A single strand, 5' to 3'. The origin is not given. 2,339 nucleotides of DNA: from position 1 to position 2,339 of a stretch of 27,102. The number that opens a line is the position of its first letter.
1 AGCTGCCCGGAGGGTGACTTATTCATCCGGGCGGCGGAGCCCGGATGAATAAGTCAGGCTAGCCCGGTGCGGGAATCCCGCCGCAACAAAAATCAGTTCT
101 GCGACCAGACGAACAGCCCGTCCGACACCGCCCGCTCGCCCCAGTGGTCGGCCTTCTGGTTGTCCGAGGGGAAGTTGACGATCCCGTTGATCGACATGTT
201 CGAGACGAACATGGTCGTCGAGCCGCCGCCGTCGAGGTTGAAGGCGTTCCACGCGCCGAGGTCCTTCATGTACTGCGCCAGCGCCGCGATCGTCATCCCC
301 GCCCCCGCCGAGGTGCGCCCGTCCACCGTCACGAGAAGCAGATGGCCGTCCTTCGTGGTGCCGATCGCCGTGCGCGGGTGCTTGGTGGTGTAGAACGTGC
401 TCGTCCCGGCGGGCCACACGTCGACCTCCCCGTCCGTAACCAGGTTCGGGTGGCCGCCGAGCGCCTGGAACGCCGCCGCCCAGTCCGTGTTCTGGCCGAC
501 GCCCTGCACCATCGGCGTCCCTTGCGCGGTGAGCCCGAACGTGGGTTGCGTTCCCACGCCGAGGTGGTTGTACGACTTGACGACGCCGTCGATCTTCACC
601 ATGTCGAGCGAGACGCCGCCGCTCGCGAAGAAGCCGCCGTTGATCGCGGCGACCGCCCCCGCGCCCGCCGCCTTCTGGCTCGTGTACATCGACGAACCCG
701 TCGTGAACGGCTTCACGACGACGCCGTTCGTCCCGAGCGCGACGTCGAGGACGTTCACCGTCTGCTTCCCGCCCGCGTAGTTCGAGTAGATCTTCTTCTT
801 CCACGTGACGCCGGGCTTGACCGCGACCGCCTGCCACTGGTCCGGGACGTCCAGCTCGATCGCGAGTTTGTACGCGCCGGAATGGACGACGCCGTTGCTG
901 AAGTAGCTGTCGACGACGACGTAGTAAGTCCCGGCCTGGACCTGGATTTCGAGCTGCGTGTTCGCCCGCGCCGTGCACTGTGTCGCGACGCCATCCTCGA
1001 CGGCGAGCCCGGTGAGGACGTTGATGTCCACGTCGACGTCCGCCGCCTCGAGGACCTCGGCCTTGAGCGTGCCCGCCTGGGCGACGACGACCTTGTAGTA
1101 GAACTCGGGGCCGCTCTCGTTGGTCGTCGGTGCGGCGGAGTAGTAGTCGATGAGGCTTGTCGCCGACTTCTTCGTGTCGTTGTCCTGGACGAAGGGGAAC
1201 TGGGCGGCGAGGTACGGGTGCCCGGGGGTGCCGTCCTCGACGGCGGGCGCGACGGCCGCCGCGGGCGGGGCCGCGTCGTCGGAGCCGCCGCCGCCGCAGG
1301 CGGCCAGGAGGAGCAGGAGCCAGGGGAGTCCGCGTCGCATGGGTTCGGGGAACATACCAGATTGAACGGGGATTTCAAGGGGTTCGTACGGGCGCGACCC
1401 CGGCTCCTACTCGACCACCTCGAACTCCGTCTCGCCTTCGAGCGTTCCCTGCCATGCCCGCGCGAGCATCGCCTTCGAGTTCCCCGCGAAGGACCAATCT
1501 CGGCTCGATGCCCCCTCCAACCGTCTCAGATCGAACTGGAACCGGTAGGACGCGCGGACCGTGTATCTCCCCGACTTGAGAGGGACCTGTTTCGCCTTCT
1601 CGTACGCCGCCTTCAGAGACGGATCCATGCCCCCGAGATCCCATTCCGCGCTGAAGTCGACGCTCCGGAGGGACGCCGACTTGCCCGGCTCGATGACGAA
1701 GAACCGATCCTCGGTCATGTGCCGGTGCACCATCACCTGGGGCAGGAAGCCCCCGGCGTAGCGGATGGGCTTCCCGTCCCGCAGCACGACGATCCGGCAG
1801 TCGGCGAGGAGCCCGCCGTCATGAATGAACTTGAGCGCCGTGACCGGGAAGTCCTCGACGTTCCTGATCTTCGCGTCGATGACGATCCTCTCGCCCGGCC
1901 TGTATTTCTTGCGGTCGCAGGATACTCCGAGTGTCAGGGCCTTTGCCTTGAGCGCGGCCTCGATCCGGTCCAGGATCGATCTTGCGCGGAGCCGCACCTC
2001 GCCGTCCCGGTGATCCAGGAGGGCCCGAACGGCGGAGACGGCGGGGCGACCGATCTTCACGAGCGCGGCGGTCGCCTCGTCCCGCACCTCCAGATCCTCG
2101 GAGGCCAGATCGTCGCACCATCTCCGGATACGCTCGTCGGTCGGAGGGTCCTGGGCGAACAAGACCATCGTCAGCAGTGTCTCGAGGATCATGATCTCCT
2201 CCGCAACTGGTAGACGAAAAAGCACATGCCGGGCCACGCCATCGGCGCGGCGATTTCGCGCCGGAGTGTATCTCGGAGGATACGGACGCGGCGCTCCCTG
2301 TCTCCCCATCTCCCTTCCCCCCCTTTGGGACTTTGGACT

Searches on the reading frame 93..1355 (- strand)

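Call 61: search_protein_families(library=pfam, proteins=[window:93-1355:-], max_evalue=0.0001)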
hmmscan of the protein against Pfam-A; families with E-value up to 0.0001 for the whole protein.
window:93-1355:- (420 aa): 1 family
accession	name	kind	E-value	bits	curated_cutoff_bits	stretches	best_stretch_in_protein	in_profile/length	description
PF09992.14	NAGPA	-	1.8e-39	136.1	25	1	233-417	2-169/169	Phosphodiester glycosidase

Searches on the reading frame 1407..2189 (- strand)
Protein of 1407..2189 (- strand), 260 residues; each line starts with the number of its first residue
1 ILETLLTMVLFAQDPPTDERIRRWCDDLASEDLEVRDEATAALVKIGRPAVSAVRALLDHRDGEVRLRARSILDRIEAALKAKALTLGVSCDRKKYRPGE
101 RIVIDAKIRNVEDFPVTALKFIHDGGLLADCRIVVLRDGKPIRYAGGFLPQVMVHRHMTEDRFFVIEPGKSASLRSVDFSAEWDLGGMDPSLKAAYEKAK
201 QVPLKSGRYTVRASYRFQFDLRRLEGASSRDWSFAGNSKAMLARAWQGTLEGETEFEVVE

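Call 3: search_protein_families(library=pfam, proteins=[window:1407-2189:-], max_evalue=1)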
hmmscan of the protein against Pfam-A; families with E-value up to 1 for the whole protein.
window:1407-2189:- (260 aa): 2 families
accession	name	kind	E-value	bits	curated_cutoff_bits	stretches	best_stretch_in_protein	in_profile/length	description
PF13646.12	HEAT_2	-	0.0028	18.3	27.7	1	28-77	8-59/88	HEAT repeats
PF02752.27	Arrestin_C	-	0.043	14.6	27.7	1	83-120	3-40/137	Arrestin (or S-antigen), C-terminal domain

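Call 4: search_protein_families(library=ncbifam, proteins=[window:1407-2189:-], max_evalue=1)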
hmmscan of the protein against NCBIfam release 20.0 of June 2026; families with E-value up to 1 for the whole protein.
window:1407-2189:- (260 aa): 0 families
